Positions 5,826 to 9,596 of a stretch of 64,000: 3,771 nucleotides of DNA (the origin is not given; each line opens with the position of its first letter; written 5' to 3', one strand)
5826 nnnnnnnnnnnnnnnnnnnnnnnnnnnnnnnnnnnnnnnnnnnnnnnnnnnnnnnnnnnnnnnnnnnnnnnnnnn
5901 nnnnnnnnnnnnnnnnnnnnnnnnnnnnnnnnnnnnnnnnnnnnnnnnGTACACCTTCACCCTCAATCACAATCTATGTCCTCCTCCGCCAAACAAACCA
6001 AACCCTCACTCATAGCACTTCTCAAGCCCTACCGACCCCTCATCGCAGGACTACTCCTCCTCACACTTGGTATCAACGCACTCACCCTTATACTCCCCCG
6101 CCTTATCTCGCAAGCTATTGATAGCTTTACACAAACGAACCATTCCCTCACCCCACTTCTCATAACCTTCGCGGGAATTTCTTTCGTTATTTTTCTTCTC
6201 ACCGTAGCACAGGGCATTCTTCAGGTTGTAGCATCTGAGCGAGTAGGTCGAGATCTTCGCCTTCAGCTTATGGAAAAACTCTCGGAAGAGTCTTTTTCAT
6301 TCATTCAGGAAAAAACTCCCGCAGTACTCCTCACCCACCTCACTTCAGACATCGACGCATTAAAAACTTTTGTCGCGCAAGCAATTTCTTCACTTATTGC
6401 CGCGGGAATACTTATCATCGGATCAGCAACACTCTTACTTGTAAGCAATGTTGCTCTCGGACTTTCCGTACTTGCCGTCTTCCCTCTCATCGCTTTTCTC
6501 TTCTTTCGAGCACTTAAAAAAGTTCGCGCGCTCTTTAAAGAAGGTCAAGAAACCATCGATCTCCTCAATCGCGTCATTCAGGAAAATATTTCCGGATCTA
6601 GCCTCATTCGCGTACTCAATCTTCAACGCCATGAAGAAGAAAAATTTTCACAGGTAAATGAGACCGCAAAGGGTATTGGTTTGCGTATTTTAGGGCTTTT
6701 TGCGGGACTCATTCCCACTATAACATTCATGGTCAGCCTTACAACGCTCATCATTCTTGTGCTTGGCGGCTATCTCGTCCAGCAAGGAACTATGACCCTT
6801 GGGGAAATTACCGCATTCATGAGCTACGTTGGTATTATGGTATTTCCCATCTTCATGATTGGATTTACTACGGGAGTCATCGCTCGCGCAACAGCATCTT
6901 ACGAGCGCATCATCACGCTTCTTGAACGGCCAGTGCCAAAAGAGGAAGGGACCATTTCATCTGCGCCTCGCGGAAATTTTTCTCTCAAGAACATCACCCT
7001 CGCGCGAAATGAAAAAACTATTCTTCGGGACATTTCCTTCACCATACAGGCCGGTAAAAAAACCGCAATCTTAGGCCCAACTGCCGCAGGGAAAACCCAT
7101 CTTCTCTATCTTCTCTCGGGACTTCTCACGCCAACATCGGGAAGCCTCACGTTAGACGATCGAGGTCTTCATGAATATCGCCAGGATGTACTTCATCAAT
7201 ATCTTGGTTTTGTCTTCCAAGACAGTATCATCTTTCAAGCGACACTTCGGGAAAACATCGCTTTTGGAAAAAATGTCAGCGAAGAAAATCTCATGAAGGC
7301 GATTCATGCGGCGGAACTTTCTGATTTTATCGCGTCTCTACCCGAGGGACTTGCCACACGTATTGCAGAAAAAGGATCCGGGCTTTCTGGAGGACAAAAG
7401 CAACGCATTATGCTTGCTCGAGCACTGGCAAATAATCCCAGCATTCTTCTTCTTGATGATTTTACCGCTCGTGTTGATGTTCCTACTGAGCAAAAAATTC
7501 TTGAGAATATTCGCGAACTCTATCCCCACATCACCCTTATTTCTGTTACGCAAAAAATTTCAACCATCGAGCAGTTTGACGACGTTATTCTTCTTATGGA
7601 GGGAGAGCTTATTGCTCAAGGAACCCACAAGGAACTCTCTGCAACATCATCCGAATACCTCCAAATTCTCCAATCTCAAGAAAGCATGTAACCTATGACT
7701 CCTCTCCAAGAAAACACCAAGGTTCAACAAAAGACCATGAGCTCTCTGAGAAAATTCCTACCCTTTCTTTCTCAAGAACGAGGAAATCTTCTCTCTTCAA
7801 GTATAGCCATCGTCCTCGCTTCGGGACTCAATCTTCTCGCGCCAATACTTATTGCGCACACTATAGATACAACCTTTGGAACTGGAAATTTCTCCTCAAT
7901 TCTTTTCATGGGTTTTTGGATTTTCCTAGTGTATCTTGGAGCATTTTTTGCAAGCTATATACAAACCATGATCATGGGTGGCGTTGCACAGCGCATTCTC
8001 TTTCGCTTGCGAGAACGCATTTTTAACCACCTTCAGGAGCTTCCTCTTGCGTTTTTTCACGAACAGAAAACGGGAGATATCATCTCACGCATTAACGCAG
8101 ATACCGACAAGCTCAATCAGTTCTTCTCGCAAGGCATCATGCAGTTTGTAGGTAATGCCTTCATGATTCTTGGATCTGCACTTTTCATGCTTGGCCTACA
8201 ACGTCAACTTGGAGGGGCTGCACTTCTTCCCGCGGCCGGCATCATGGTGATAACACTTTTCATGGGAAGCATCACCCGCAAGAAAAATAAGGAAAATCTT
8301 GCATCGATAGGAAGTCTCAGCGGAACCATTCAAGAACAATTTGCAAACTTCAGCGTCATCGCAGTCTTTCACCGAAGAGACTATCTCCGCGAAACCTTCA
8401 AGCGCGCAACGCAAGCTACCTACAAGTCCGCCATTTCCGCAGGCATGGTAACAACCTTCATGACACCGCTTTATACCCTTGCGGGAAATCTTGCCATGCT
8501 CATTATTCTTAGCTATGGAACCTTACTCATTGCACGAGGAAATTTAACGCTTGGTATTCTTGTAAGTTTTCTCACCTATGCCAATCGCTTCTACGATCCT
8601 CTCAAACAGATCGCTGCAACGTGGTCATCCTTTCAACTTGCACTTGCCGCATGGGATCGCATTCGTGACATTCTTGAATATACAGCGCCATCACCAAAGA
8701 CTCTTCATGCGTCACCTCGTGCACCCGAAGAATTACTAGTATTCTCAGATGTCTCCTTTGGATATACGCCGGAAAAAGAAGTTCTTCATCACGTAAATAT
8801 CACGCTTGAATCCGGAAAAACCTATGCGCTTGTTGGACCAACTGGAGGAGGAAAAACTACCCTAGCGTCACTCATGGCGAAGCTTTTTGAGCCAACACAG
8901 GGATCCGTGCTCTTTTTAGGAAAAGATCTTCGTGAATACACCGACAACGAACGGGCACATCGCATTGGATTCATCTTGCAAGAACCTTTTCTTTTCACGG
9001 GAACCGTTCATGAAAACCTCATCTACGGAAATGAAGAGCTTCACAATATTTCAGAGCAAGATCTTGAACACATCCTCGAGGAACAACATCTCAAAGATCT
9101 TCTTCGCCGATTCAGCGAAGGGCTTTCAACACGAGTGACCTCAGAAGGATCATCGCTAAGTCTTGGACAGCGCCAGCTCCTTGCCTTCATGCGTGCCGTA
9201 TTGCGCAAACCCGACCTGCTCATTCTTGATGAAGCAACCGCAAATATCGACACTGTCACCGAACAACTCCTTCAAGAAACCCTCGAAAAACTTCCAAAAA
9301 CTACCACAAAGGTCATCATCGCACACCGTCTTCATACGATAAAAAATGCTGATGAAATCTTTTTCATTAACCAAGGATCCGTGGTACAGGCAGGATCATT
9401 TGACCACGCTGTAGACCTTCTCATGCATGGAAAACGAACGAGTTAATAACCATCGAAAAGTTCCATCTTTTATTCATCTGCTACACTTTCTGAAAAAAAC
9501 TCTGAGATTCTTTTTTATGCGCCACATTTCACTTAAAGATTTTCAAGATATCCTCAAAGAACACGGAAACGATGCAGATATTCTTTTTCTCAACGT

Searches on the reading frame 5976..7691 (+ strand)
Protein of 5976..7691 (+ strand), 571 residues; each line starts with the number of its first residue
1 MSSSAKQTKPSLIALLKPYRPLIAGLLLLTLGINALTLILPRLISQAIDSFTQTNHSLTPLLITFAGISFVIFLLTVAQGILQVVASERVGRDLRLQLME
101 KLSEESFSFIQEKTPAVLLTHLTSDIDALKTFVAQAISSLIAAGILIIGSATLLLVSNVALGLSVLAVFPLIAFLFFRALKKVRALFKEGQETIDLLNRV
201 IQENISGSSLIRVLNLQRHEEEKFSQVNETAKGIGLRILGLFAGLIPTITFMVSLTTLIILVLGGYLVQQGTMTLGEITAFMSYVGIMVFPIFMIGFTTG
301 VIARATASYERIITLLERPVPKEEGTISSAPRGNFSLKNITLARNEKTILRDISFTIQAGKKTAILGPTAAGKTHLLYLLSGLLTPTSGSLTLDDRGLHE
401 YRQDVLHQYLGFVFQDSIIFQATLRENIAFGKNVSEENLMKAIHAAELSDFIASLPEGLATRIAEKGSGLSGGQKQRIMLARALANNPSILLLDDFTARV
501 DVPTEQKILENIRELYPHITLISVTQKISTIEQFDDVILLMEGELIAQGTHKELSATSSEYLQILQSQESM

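Call 66: search_protein_families(library=pfam, proteins=[window:5976-7691:+], max_evalue=0.00001)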
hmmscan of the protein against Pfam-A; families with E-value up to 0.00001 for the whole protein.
window:5976-7691:+ (571 aa): 2 families
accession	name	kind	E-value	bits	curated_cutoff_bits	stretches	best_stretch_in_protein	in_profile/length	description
PF00664.28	ABC_membrane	-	1.9e-40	139.7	28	1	27-291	5-273/274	ABC transporter transmembrane region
PF00005.33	ABC_tran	-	1.2e-29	104.1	25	1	350-498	1-137/137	ABC transporter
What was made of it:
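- Tried and rejected: The similarly sized, similarly spaced pair at 5976-9446 is an ABC-exporter pair (call 66).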

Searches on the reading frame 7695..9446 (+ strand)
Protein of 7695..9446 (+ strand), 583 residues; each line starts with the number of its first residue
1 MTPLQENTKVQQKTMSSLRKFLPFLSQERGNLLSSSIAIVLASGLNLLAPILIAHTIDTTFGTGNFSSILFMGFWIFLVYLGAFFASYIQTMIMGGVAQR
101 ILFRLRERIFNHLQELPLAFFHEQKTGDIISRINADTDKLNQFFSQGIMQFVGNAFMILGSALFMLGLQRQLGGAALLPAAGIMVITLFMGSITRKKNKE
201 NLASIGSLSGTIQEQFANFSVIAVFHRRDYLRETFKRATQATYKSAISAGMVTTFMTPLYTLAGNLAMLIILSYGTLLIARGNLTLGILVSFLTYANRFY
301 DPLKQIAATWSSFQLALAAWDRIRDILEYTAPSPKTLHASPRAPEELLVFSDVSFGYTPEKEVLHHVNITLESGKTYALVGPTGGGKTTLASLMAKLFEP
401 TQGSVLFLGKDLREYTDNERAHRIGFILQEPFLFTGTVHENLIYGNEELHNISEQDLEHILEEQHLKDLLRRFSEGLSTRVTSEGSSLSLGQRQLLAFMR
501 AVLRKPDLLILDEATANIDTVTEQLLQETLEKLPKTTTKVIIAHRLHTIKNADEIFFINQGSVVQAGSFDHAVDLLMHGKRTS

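Call 66: search_protein_families(library=pfam, proteins=[window:7695-9446:+], max_evalue=0.00001)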
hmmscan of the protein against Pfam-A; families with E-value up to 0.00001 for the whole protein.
window:7695-9446:+ (583 aa): 2 families
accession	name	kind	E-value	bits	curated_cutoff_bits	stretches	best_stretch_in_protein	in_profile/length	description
PF00664.28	ABC_membrane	-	3.1e-43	148.9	28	1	37-301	6-272/274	ABC transporter transmembrane region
PF00005.33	ABC_tran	-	8.6e-31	107.8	25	1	364-516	1-137/137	ABC transporter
